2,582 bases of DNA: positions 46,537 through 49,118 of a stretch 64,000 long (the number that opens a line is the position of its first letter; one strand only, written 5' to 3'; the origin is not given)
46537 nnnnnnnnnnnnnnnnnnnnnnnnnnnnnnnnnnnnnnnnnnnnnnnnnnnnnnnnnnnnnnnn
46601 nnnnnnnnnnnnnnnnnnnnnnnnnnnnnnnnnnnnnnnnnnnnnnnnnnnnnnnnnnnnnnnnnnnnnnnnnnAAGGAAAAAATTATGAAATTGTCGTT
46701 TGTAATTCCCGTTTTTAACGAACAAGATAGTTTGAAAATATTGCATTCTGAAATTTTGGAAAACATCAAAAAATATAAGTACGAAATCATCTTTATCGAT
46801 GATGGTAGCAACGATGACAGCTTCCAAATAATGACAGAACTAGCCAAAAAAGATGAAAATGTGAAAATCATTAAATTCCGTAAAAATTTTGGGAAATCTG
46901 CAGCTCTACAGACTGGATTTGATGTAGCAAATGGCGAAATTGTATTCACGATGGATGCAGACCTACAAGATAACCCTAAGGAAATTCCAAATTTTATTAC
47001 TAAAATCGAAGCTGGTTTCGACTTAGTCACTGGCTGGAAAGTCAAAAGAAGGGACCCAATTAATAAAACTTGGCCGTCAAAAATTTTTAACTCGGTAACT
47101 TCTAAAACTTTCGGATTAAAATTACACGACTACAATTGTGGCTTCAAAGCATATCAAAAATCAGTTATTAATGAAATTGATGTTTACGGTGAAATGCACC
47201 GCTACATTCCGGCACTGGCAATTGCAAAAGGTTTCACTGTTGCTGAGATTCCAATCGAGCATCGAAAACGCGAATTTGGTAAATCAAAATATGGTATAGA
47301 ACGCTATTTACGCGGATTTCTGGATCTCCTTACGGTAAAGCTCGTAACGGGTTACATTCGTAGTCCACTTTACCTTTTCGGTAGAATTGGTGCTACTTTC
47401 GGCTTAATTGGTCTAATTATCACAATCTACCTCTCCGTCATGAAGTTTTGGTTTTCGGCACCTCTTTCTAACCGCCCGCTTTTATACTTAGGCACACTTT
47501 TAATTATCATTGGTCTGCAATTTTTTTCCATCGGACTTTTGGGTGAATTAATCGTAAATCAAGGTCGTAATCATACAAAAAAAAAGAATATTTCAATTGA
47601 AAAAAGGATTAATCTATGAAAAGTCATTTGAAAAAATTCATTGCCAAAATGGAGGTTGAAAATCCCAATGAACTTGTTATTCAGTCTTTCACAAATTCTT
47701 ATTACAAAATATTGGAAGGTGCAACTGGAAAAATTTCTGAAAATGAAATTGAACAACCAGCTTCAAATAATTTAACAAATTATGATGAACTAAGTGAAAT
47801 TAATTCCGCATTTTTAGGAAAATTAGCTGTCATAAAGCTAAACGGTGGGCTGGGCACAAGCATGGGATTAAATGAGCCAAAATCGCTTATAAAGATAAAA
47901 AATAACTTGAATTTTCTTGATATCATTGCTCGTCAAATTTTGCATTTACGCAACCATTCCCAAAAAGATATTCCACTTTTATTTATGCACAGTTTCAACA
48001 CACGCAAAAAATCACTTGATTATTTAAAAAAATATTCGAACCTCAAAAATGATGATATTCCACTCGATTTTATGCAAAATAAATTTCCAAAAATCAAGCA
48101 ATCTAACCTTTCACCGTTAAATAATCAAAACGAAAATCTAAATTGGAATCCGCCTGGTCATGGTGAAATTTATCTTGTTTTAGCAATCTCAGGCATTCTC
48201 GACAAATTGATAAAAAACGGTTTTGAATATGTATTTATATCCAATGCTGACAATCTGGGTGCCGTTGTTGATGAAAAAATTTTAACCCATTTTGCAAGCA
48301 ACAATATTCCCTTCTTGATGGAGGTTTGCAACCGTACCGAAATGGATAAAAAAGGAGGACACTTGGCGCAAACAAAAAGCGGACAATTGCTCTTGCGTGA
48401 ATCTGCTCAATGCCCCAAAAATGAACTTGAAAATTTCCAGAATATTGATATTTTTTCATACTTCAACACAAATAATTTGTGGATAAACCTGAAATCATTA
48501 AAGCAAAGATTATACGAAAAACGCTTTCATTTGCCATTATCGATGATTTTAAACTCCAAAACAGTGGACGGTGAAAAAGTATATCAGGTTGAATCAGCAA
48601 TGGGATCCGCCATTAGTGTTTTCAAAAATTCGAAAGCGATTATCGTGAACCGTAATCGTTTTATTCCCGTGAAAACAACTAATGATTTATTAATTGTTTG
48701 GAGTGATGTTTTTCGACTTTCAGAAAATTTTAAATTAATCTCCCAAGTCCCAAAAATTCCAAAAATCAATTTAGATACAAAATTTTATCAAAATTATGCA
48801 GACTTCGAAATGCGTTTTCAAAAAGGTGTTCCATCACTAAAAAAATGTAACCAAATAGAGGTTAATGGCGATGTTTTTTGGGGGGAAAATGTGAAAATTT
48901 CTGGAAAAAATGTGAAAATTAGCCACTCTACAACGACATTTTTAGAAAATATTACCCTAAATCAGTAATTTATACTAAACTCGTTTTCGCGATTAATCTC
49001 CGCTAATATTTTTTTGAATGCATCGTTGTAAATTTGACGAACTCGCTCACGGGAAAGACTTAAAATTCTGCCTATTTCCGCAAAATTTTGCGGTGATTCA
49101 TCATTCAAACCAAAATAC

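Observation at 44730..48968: Ferredoxin + geranylgeranyl reductase + prenol kinase + polyprenyl-P glycosyltransferase + eukaryote-type UGPase: a dolichol-phosphate-glucose-like carrier cluster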

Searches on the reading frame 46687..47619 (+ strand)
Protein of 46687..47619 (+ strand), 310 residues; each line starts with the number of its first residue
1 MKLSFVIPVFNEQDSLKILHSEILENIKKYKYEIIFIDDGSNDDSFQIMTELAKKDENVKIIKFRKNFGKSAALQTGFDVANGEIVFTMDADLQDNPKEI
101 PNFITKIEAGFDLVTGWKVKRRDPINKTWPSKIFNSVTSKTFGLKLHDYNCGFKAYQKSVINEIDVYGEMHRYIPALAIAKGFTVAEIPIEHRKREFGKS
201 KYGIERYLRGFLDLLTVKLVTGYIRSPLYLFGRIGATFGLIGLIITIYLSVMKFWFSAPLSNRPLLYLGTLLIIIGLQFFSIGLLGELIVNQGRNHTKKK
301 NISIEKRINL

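Call 3: search_protein_families(library=pfam, proteins=[window:46687-47619:+], max_evalue=0.01)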
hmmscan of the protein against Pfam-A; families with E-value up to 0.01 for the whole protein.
window:46687-47619:+ (310 aa): 2 families
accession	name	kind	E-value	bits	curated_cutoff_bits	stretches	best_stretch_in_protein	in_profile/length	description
PF00535.33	Glycos_transf_2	-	1.4e-35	123.2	23.3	1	4-164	1-167/168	Glycosyl transferase family 2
PF10111.15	Glyco_tranf_2_2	-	5.9e-07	29.7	27.3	1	4-93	1-92/276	Glycosyltransferase like family 2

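Call 4: search_protein_families(library=ncbifam, proteins=[window:46687-47619:+], max_evalue=0.01)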
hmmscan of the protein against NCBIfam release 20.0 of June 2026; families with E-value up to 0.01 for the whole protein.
window:46687-47619:+ (310 aa): 23 families
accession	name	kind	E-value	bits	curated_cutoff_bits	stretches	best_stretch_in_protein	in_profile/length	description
NF007986.1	PRK10714.1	equivalog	2.8e-57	194.1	529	1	2-289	7-293/316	undecaprenyl-phosphate 4-deoxy-4-formamido-L-arabinose transferase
NF047588.1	GlcsyltransPgfSStrep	equivalog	8.9e-47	159.8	500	1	1-289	1-287/308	glycosyltransferase PgfS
TIGR04182.1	glyco_TIGR04182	equivalog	2.8e-25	89.3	325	1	5-298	4-291/293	S-layer glycoprotein N-glycosyltransferase AglJ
TIGR03937.1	PgaC_IcaA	equivalog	6.9e-18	64.8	422.3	1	2-93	46-136/407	poly-beta-1,6-N-acetyl-D-glucosamine synthase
NF041391.1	DPhHxTase_Halo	equivalog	2e-15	56.4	375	1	10-196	4-187/213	dolichyl-phosphate hexose transferase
NF007482.0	PRK10073.1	equivalog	4.5e-15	55.5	423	1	2-101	7-104/334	glycosyltransferase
NF058614.1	PPMAGASynPpgS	equivalog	6.1e-15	55.3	370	1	5-201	4-205/226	polyprenyl-phospho-N-acetylgalactosaminyl synthase PpgS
TIGR03111.1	glyc2_xrt_Gpos1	hypoth_equivalog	2.2e-11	43.2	363.95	1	3-128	51-179/439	TIGR03111 family XrtG-associated glycosyltransferase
NF041875.1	EPS_EpsD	equivalog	4e-11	42.9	370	1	3-104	1-101/325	exopolysaccharide biosynthesis glycosyltransferase EpsD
TIGR03965.1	mycofact_glyco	equivalog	1.5e-10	40.5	280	1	3-98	76-170/467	mycofactocin biosynthesis glycosyltransferase MftF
NF050050.1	ProtGlycPglI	equivalog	2.2e-10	40.4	500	1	2-123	3-124/306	GalNAc(5)-diNAcBac-PP-undecaprenol beta-1,3-glucosyltransferase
TIGR04283.1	glyco_like_mftF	equivalog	7.5e-10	38.8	182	1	3-95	1-85/221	TIGR04283 family arsenosugar biosynthesis glycosyltransferase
NF047683.1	TeichurnBiosyTuaG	equivalog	1e-08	35.1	400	1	3-99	8-103/252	teichuronic acid biosynthesis protein TuaG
NF053739.1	GlytfEpsEBac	equivalog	1.3e-07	30.9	450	1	2-92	2-92/265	glycosyltransferase EpsE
NF010496.0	PRK13915.1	equivalog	5.6e-07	28.9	262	1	2-98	32-132/307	glucosyl-3-phosphoglycerate synthase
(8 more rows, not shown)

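Call 43: search_solved_structures(query=window:46687-47616:+, max_evalue=0.00001)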
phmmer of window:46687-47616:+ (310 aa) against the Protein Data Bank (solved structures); distinct sequences matched with E-value up to 0.00001: 18.
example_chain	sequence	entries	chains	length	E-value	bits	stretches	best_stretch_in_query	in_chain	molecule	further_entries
9bhc_C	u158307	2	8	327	5.8e-49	170.2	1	2-289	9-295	Undecaprenyl-phosphate 4-deoxy-4-formamido-L-arabinose transferase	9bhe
8vxh_A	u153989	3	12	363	8.3e-49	169.7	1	2-289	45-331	Undecaprenyl-phosphate 4-deoxy-4-formamido-L-arabinose transferase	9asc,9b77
9hwj_A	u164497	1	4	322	2.1e-48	168.3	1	2-289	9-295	Undecaprenyl-phosphate 4-deoxy-4-formamido-L-arabinose transferase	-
5eke_A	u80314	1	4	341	9e-31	110.4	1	2-289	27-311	Uncharacterized glycosyltransferase sll0501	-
5ekp_C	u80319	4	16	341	1.7e-30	109.5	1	2-289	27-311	Uncharacterized glycosyltransferase sll0501 | Glycosyltransferase sll0501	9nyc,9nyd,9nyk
9nye_A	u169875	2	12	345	1.8e-30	109.5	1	2-289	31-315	Glycosyltransferase sll0501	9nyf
5mlz_A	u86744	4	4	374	6e-20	74.9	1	1-210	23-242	Dolichol monophosphate mannose synthase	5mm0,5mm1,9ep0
2z87_A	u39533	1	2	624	9.5e-09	38.1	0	3-105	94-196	Chondroitin synthase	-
2z86_A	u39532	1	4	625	9.6e-09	38.1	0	3-105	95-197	Chondroitin synthase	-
5hea_A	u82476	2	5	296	1.4e-08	37.5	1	3-92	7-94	Putative glycosyltransferase (GalT1)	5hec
6h1j_A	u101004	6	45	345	4.8e-07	32.5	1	2-96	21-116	Probable ss-1,3-N-acetylglucosaminyltransferase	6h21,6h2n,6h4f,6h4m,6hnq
6p61_A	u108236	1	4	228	6.2e-07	32.2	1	3-97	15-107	Glycosyltransferase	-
8bz8_A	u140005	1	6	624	7e-07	32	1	2-131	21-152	Glycosyltransferase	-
8bz4_A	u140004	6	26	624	7.4e-07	31.9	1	2-130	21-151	Glycosyltransferase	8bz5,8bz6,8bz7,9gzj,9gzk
3bcv_A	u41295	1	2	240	7.8e-07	31.9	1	2-92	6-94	Putative glycosyltransferase protein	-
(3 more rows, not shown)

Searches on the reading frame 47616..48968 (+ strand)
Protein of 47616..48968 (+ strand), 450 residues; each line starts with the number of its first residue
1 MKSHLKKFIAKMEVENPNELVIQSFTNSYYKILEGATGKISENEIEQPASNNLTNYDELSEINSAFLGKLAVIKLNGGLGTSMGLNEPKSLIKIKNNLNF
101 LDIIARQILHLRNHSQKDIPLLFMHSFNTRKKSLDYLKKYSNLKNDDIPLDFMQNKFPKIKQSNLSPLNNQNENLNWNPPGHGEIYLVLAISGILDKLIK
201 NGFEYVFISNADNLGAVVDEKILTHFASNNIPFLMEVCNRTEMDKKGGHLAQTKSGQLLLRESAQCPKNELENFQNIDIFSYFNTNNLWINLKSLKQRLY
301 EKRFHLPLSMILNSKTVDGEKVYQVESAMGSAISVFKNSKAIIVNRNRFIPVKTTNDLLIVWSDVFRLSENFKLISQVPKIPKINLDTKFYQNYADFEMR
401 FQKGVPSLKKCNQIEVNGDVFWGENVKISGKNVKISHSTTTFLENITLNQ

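Call 3: search_protein_families(library=pfam, proteins=[window:47616-48968:+], max_evalue=0.01)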
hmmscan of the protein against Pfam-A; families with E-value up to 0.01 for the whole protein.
window:47616-48968:+ (450 aa): 1 family
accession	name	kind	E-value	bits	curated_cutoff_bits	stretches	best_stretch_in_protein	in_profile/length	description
PF01704.24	UDPGP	-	2.8e-136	454.9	22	1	23-428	2-412/413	UTP--glucose-1-phosphate uridylyltransferase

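Call 4: search_protein_families(library=ncbifam, proteins=[window:47616-48968:+], max_evalue=0.01)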
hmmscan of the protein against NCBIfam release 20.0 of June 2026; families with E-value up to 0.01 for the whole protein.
window:47616-48968:+ (450 aa): 0 families

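Call 44: search_solved_structures(query=window:47616-48965:+, max_evalue=0.00001)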
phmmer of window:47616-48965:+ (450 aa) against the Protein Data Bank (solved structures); distinct sequences matched with E-value up to 0.00001: 24.
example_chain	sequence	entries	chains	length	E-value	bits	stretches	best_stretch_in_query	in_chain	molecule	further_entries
3gue_A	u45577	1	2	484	4.3e-101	342.2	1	9-433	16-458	UTP-glucose-1-phosphate uridylyltransferase 2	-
2oef_A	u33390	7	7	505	2.5e-98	333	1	8-431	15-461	UTP-glucose-1-phosphate uridylyltransferase 2, putative | UDP-glucose pyrophosphorylase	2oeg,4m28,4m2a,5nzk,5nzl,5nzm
5nzi_A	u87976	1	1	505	9.1e-98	331.2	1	8-431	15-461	UDP-glucose pyrophosphorylase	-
5nzh_A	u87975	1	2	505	1.1e-97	330.9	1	8-431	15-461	UDP-glucose pyrophosphorylase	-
5nzg_A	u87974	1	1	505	1.3e-97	330.8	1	8-431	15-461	UDP-glucose pyrophosphorylase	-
4m2b_A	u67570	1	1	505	2.4e-97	329.9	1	8-431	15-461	UDP-glucose pyrophosphorylase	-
5nzj_A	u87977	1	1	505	4.5e-97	328.9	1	8-431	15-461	UDP-glucose pyrophosphorylase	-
4j18_A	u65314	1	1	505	8.6e-97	328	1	8-431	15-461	UDP-glucose pyrophosphorylase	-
8c0b_A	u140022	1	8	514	4.4e-87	296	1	36-436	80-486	UTP--glucose-1-phosphate uridylyltransferase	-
7ppr_A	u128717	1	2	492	4.9e-87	295.9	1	36-436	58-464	UTP--glucose-1-phosphate uridylyltransferase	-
5weg_A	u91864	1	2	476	4.8e-85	289.3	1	6-433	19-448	UTP--glucose-1-phosphate uridylyltransferase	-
4r7p_A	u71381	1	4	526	7.4e-85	288.7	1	22-436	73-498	UTP--glucose-1-phosphate uridylyltransferase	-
3r2w_A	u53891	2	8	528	7.6e-85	288.7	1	22-436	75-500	UTP--glucose-1-phosphate uridylyltransferase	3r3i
2i5k_A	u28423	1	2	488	4.8e-83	282.7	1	30-433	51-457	UTP--glucose-1-phosphate uridylyltransferase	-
1z90_A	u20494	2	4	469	6e-83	282.4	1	28-433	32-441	AT3g03250 protein | Probable UTP-glucose-1-phosphate uridylyltransferase 2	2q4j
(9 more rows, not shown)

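Call 79: search_solved_structures(query=window:47616-48965:+, max_evalue=1e-99, show_alignments=1)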
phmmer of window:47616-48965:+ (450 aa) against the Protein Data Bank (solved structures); distinct sequences matched with E-value up to 1e-99: 1.
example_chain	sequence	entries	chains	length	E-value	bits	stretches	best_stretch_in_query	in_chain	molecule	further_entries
3gue_A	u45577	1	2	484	4.3e-101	342.2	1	9-433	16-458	UTP-glucose-1-phosphate uridylyltransferase 2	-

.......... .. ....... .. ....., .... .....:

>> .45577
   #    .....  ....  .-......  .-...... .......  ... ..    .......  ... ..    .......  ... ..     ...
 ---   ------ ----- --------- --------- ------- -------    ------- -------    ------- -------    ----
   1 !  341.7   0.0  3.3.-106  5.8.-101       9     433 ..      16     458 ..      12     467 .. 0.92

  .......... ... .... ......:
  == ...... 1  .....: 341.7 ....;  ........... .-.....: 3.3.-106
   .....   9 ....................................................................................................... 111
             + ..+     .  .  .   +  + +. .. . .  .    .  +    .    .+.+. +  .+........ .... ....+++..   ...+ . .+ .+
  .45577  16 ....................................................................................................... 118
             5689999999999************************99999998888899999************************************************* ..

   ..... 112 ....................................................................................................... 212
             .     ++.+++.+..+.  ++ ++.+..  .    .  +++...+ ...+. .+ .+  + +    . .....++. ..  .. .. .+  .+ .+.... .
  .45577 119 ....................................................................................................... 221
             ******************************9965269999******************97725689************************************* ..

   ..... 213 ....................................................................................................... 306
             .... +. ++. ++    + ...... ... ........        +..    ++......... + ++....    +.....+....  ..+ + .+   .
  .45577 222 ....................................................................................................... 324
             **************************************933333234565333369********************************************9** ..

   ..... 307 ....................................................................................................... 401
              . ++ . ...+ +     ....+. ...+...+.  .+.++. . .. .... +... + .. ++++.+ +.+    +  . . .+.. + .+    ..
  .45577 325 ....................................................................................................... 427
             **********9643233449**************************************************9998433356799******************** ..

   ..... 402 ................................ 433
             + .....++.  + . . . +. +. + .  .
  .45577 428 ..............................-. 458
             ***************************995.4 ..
